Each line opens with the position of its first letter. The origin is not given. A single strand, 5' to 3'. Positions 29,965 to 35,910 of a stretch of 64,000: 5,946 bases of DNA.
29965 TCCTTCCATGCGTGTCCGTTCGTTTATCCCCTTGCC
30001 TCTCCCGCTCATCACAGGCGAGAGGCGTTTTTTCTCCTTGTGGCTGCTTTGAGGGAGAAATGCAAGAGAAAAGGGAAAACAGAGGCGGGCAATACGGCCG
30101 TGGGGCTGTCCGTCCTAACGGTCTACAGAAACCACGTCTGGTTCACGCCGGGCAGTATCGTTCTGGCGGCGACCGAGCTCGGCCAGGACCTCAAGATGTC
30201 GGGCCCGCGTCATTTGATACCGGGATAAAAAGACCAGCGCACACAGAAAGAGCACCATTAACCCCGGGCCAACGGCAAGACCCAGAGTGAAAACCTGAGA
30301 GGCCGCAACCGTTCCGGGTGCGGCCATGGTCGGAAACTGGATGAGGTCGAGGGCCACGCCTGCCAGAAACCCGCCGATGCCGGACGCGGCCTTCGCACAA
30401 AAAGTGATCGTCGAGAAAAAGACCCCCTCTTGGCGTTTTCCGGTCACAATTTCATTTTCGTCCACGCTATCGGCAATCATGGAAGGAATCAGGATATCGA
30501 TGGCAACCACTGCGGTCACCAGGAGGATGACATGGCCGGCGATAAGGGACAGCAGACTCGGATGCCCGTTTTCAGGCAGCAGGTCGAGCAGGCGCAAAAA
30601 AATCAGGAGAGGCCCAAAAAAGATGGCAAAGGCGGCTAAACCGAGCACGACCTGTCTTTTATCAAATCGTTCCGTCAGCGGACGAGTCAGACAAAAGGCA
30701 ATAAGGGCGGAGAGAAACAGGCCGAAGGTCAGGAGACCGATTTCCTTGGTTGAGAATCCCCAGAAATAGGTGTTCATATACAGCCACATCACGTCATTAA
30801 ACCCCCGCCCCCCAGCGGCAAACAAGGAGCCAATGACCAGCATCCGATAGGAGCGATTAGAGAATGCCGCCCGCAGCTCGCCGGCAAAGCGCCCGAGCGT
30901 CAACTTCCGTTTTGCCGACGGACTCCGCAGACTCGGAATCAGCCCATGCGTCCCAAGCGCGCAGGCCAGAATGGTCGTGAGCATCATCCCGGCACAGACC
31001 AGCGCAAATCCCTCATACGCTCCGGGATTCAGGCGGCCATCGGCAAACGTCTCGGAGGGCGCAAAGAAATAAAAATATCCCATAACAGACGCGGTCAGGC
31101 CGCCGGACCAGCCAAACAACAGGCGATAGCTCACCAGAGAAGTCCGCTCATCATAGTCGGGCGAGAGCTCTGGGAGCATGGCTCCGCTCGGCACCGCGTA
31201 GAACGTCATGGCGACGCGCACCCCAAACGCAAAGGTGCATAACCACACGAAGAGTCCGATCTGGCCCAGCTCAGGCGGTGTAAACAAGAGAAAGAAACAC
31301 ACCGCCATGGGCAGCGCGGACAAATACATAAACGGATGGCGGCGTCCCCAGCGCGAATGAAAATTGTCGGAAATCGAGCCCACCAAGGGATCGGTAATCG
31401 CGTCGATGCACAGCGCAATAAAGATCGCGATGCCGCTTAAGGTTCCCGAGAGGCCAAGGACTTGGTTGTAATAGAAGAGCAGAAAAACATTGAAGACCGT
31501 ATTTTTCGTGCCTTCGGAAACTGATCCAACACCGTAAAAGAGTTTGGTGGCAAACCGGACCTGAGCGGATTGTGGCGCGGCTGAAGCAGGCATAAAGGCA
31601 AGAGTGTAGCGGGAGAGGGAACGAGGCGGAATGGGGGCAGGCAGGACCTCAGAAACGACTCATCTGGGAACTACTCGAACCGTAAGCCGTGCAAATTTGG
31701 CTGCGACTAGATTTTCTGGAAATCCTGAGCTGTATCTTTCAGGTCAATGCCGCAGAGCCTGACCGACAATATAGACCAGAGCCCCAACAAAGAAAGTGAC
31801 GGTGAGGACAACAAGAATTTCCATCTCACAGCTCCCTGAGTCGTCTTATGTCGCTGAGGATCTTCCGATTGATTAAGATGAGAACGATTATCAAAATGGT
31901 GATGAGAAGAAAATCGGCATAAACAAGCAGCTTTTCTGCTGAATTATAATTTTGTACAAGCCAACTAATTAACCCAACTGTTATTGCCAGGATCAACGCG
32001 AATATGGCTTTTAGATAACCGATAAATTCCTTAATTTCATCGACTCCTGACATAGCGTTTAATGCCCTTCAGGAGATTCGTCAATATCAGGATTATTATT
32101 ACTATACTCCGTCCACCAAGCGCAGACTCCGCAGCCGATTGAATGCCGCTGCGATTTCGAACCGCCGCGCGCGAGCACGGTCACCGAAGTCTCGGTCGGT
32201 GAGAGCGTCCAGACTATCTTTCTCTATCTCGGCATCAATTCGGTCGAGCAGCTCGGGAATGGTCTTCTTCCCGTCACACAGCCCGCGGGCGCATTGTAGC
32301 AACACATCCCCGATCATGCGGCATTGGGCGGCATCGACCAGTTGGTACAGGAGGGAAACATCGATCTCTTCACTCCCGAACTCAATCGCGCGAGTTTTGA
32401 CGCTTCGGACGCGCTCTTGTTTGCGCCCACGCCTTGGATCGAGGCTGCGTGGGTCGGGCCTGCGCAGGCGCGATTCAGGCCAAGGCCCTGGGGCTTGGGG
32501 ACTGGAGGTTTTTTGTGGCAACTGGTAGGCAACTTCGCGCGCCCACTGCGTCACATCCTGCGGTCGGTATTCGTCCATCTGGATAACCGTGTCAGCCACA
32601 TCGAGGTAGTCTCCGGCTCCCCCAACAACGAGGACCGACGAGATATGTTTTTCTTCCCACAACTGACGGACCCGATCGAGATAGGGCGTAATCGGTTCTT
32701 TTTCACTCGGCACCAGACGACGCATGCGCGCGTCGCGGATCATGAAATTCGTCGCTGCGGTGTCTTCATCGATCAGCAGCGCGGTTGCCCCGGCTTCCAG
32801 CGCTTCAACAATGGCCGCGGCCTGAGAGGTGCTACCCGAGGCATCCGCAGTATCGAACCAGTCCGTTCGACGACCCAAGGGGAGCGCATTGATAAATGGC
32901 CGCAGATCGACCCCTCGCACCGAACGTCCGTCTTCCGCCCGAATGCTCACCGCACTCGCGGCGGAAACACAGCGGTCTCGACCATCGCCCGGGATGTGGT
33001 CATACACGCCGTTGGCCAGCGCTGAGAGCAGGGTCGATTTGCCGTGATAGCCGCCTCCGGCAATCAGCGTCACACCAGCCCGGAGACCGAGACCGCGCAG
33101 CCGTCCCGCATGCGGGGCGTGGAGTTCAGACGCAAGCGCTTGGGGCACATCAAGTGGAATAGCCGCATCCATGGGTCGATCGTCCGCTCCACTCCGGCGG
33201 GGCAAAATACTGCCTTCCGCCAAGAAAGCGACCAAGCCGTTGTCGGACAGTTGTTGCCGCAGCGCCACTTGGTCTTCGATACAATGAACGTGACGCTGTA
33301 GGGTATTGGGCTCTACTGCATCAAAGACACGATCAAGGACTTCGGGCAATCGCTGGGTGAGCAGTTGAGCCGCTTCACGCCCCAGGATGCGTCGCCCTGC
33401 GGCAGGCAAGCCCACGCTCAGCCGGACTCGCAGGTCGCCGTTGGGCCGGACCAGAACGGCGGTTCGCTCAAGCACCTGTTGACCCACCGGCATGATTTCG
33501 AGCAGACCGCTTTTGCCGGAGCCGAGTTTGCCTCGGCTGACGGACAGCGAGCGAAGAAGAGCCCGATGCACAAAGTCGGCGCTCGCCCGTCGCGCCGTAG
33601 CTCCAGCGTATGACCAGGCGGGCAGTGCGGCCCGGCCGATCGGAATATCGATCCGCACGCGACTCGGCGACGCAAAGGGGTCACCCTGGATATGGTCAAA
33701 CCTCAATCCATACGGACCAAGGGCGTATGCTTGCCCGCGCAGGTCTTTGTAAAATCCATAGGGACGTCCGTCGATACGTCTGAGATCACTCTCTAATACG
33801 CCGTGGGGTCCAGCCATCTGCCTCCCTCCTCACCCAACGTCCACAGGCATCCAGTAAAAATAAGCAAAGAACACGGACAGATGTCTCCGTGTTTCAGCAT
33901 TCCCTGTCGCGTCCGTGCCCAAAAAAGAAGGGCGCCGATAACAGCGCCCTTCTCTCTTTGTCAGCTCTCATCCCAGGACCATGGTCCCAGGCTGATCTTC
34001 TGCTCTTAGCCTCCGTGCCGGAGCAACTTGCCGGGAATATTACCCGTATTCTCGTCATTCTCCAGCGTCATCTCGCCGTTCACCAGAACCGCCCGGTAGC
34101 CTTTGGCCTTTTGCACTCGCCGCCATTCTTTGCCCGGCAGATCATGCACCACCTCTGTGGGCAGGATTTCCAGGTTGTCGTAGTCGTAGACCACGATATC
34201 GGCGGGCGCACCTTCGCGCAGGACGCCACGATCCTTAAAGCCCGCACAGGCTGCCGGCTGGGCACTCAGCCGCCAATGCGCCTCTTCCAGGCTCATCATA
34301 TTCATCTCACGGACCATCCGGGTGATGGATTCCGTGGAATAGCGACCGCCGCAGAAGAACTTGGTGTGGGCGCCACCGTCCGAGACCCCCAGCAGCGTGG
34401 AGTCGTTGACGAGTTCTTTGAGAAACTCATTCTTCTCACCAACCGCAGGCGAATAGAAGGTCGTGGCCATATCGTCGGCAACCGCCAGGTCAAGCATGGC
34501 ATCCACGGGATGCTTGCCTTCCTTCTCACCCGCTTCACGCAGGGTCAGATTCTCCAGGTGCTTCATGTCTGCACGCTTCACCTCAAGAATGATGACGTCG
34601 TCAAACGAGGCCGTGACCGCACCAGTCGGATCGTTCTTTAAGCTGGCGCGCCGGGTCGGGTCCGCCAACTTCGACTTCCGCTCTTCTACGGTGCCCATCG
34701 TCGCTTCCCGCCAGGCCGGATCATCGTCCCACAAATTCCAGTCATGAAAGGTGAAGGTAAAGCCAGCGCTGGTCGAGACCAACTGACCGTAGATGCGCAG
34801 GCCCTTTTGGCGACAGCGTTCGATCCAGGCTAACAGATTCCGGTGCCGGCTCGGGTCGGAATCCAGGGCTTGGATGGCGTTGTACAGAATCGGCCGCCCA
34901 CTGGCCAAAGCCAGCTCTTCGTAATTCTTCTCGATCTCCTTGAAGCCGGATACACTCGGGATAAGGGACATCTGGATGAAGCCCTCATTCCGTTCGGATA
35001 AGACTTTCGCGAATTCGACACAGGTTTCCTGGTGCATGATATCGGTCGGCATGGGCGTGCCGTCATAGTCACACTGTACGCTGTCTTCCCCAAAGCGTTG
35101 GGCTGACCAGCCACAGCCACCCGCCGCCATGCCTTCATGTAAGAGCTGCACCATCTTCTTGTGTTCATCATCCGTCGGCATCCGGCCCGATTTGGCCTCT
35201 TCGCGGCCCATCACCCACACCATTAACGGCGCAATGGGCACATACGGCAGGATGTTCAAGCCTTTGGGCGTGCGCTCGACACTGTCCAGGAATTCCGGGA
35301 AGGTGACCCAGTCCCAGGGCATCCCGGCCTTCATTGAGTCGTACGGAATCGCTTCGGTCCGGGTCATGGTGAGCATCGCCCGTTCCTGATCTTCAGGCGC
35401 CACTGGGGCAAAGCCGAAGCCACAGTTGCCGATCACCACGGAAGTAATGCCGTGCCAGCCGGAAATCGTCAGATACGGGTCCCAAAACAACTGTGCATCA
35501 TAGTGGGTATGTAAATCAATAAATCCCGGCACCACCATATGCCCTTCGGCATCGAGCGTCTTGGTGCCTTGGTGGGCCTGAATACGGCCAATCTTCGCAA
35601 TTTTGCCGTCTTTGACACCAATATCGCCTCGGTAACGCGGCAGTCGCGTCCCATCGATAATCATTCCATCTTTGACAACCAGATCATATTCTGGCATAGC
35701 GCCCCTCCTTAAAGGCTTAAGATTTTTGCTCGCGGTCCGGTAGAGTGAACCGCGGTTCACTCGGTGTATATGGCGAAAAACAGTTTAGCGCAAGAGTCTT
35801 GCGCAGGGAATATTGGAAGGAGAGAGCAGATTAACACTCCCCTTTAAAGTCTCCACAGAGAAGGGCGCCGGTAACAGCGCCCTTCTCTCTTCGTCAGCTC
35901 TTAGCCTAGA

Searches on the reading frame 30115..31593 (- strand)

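Call 15: search_protein_families(library=pfam, proteins=[window:30115-31593:-], max_evalue=0.001)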
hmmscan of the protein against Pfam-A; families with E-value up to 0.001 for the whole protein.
window:30115-31593:- (492 aa): 2 families
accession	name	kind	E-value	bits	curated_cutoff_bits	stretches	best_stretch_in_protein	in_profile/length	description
PF13347.12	MFS_2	-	6.8e-91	305.4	27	1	19-463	1-427/427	MFS/sugar transport protein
PF07690.21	MFS_1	-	1.1e-13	51.2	33.4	1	28-385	9-324/347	Major Facilitator Superfamily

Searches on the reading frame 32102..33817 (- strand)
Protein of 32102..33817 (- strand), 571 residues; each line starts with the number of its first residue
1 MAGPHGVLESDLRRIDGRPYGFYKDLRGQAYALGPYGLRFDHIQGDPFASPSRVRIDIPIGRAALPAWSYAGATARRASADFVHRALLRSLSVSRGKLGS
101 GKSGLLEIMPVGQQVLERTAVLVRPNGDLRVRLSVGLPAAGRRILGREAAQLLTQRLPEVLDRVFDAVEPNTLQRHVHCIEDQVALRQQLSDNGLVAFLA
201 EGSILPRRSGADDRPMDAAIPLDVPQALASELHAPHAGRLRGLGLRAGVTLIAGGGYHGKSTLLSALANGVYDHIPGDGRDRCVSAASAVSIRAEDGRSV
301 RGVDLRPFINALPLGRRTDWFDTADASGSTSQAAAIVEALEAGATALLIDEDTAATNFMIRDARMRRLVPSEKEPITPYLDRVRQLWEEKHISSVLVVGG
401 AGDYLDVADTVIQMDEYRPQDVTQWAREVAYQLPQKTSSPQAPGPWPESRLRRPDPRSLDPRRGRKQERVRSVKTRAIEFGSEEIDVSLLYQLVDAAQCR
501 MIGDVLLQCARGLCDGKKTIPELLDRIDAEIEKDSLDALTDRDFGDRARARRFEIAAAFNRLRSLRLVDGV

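Call 15: search_protein_families(library=pfam, proteins=[window:32102-33817:-], max_evalue=0.001)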
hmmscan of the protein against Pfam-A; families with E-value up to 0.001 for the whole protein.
window:32102-33817:- (571 aa): 3 families
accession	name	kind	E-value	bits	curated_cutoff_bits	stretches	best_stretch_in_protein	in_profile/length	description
PF09818.15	ABC_ATPase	-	4e-116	387.4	23.2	1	171-440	3-272/283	P-loop domain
PF20446.3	ABC_N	-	1.6e-44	152.1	26.5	1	8-164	4-158/162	ATPase of the ABC class N-terminal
PF21117.3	MRB1590_C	-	4.7e-27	95.1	27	1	470-567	2-101/102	MRB1590 C-terminal domain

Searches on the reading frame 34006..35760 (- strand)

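Call 15: search_protein_families(library=pfam, proteins=[window:34006-35760:-], max_evalue=0.001)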
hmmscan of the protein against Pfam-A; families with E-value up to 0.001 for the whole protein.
window:34006-35760:- (584 aa): 2 families
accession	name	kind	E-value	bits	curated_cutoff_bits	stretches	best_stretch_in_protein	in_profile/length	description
PF07969.17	Amidohydro_3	-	1.9e-23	84.1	29.7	2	343-564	253-470/472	Amidohydrolase family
PF01979.26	Amidohydro_1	-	8.5e-09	35.5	25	0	470-562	262-342/345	Amidohydrolase family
